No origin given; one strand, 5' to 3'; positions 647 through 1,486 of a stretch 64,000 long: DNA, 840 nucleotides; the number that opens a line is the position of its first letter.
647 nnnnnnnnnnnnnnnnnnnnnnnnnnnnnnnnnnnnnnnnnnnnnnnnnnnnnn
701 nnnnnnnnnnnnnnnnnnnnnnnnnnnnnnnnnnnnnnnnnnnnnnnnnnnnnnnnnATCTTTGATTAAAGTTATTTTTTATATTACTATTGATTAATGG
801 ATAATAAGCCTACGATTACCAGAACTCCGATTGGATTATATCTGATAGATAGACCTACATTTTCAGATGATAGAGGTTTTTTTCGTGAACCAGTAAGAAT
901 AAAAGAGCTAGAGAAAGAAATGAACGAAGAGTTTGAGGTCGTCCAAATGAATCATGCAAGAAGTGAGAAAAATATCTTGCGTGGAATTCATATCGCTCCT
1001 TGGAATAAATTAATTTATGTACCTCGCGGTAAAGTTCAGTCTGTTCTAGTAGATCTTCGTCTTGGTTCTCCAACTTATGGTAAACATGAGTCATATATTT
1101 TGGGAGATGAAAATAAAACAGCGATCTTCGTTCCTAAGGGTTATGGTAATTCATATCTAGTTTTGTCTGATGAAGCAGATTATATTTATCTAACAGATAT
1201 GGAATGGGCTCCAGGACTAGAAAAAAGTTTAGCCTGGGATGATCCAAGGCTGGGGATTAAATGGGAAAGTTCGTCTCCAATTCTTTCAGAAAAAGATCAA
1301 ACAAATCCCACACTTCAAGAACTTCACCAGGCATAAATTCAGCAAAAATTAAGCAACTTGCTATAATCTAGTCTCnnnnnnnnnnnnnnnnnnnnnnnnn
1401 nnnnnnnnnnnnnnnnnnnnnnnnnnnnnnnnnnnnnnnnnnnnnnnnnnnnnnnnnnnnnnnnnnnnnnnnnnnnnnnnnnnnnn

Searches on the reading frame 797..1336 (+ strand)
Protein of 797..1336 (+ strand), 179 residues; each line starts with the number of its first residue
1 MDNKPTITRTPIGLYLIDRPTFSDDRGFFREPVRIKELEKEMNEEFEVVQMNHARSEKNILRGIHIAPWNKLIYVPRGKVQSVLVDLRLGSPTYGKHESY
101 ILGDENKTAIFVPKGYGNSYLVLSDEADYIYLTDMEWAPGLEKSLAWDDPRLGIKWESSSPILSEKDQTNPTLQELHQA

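Call 8: search_protein_families(library=pfam, proteins=[window:797-1336:+], max_evalue=0.0001)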
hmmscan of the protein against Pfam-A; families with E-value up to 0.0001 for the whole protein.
window:797-1336:+ (179 aa): 1 family
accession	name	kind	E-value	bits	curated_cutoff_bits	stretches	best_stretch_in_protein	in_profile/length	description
PF00908.23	dTDP_sugar_isom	-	2.2e-47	161.3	27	1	13-175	6-168/168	dTDP-4-dehydrorhamnose 3,5-epimerase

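Call 13: search_protein_families(library=ncbifam, proteins=[window:797-1336:+], max_evalue=1e-10)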
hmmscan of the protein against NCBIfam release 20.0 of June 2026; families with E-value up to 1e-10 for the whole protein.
window:797-1336:+ (179 aa): 1 family
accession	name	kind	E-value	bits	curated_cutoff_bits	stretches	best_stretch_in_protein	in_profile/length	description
TIGR01221.1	rmlC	equivalog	8.9e-43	146.1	155.75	1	14-176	10-175/176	dTDP-4-dehydrorhamnose 3,5-epimerase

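Call 39: find_encoding_contigs(protein=window:797-1336:+, flank=10000, max_places=4)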
Protein window:797-1336:+ (179 aa): 2 contigs read that carry it; 2 places shown.
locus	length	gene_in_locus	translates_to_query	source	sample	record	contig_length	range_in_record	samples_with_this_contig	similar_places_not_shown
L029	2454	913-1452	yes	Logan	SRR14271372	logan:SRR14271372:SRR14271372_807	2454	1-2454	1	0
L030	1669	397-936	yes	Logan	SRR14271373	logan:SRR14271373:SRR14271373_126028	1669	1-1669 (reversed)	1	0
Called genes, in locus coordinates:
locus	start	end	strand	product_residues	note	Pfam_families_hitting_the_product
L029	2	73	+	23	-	?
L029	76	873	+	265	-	-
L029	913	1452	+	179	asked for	PF00908:dTDP_sugar_isom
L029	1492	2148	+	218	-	PF00072:Response_reg, PF00486:Trans_reg_C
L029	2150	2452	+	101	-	?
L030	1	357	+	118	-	?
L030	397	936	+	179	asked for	PF00908:dTDP_sugar_isom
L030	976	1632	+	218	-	PF00072:Response_reg, PF00486:Trans_reg_C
